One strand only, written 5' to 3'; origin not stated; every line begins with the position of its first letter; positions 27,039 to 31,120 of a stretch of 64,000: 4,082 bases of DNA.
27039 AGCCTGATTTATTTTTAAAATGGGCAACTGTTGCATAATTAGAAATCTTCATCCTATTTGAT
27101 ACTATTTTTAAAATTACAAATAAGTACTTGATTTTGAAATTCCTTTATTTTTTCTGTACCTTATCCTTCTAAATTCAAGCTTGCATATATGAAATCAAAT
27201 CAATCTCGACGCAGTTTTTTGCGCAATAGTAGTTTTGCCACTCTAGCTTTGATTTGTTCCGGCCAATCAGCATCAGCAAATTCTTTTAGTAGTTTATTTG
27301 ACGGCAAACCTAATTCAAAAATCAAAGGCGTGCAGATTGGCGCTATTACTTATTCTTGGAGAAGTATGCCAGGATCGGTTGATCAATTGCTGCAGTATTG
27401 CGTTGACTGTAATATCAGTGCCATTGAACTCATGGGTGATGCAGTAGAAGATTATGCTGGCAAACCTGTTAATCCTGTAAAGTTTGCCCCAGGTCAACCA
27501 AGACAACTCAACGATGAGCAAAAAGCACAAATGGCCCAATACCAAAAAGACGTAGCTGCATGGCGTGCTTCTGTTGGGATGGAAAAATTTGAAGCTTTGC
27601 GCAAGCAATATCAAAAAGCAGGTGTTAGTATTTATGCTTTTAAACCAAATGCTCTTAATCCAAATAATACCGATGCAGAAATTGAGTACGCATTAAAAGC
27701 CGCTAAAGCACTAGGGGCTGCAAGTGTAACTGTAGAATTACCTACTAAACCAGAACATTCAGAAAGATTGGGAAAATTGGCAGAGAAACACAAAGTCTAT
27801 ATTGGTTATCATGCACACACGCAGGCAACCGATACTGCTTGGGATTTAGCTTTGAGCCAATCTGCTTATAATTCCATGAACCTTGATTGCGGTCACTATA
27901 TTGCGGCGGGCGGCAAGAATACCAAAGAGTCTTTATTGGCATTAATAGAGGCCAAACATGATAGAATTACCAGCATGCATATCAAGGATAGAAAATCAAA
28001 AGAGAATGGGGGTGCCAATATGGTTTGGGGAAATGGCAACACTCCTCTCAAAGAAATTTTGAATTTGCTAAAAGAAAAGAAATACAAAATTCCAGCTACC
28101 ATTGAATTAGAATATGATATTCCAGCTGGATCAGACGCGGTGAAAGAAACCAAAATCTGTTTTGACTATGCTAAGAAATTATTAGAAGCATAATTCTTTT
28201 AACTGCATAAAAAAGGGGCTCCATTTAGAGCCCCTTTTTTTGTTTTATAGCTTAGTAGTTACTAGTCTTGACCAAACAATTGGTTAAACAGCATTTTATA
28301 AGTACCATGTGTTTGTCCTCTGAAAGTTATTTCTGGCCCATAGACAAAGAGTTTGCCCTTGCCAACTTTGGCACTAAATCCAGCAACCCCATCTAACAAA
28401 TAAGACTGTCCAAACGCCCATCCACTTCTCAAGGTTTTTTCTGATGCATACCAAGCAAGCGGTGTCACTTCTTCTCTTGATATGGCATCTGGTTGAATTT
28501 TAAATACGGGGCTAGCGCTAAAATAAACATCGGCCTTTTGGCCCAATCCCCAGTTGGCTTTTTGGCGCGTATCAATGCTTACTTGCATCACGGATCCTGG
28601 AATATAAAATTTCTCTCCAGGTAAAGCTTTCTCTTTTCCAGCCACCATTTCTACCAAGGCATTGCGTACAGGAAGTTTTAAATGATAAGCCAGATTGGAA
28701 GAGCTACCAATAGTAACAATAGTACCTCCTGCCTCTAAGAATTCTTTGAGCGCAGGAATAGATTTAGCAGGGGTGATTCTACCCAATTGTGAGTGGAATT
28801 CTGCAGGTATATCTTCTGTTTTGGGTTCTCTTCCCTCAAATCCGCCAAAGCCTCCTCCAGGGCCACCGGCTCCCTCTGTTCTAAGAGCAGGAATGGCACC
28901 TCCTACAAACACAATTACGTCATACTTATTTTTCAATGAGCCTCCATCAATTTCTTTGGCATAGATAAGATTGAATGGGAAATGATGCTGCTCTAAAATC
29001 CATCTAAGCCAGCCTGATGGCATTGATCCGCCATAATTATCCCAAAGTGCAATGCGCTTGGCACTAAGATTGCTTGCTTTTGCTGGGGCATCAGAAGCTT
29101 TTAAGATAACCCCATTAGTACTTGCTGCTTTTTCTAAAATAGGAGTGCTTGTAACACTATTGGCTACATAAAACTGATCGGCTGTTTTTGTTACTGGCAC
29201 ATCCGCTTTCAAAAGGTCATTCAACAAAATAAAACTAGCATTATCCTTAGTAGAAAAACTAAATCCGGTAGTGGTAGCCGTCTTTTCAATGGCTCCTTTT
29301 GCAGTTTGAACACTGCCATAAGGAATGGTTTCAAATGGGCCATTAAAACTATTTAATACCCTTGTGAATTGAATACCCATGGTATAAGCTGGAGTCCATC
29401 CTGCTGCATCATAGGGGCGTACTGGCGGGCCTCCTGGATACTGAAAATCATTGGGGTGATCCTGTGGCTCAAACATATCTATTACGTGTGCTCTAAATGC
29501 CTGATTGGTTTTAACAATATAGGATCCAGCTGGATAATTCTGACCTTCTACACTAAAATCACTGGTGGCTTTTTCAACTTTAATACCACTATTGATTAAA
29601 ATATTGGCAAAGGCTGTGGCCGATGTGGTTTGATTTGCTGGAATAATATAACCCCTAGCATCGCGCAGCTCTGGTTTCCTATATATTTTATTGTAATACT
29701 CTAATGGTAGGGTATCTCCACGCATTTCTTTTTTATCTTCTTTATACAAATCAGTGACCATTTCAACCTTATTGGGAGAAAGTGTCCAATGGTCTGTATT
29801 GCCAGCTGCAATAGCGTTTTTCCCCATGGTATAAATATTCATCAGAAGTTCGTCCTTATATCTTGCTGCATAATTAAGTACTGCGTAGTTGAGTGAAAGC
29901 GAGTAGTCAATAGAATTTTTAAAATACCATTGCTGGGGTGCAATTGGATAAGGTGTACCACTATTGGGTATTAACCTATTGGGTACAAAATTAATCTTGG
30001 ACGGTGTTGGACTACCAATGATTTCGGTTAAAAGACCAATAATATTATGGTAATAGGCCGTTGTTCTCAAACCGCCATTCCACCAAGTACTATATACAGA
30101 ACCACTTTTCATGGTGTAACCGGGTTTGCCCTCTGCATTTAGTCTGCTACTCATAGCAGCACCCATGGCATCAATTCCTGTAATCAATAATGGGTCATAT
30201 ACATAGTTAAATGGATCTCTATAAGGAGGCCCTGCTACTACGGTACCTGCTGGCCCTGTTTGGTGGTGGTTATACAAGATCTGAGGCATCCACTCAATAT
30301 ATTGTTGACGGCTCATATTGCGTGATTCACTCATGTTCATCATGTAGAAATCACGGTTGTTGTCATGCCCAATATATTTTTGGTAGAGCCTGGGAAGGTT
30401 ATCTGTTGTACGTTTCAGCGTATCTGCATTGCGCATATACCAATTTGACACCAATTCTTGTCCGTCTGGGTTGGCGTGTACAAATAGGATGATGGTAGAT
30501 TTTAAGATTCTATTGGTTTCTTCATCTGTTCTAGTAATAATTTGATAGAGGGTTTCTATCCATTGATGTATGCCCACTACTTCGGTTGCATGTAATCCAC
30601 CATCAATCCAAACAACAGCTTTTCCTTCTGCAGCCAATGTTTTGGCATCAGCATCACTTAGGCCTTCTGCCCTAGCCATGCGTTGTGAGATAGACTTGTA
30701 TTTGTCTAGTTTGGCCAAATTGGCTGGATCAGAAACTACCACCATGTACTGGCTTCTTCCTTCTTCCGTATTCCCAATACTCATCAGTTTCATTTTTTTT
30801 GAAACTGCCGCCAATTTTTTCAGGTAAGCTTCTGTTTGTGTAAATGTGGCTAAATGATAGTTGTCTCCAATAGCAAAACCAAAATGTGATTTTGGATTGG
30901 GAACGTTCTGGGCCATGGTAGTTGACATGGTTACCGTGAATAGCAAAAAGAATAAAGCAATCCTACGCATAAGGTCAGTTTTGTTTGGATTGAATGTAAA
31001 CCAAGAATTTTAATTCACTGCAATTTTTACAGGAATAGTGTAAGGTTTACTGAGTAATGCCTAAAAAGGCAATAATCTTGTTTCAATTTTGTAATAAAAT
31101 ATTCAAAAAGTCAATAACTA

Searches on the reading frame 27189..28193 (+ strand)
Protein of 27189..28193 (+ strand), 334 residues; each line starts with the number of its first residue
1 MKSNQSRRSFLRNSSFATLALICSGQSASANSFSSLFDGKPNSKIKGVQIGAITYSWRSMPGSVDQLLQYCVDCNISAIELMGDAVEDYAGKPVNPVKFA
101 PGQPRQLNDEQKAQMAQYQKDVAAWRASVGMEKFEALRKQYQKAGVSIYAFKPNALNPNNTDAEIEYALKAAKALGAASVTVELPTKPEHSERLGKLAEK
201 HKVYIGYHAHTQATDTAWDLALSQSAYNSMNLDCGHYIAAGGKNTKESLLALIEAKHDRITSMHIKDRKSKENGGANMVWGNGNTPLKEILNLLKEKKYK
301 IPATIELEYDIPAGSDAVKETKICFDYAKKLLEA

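Call 9: search_protein_families(library=pfam, proteins=[window:27189-28193:+], max_evalue=0.001)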
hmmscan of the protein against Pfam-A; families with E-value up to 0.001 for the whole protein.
window:27189-28193:+ (334 aa): 1 family
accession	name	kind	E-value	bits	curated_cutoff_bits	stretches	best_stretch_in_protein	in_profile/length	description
PF01261.30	AP_endonuc_2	-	5e-13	49.8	31.1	1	129-313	25-235/249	Xylose isomerase-like TIM barrel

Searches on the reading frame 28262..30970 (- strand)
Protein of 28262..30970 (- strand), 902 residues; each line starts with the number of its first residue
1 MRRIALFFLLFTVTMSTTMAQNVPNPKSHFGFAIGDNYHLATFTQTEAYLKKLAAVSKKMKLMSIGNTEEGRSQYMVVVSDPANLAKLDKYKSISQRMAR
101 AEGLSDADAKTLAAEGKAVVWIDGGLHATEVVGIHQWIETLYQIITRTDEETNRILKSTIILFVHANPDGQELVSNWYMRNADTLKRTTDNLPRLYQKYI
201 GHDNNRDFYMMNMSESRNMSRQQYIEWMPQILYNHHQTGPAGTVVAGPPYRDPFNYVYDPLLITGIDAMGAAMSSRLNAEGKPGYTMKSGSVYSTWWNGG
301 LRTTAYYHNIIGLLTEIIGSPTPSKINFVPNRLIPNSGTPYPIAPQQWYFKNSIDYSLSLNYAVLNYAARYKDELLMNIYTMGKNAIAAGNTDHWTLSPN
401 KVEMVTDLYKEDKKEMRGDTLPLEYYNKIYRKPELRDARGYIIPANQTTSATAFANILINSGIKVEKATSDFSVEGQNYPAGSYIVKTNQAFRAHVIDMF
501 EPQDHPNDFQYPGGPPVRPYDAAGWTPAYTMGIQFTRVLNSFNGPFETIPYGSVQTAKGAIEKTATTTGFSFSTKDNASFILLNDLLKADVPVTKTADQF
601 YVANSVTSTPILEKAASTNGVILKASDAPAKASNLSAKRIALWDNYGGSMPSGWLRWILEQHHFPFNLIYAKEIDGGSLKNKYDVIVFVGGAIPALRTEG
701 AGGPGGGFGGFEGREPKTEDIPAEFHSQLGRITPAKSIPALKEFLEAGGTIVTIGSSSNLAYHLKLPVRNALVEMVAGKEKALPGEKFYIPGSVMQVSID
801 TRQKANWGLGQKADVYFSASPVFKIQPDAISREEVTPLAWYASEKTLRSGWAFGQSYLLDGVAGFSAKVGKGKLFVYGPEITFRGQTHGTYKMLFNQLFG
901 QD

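Call 9: search_protein_families(library=pfam, proteins=[window:28262-30970:-], max_evalue=0.001)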
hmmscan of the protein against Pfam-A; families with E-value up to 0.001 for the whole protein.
window:28262-30970:- (902 aa): 1 family
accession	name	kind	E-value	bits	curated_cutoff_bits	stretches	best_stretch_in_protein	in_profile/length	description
PF00246.29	Peptidase_M14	-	4.3e-25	89.3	21.6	1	47-295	2-189/286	Zinc carboxypeptidase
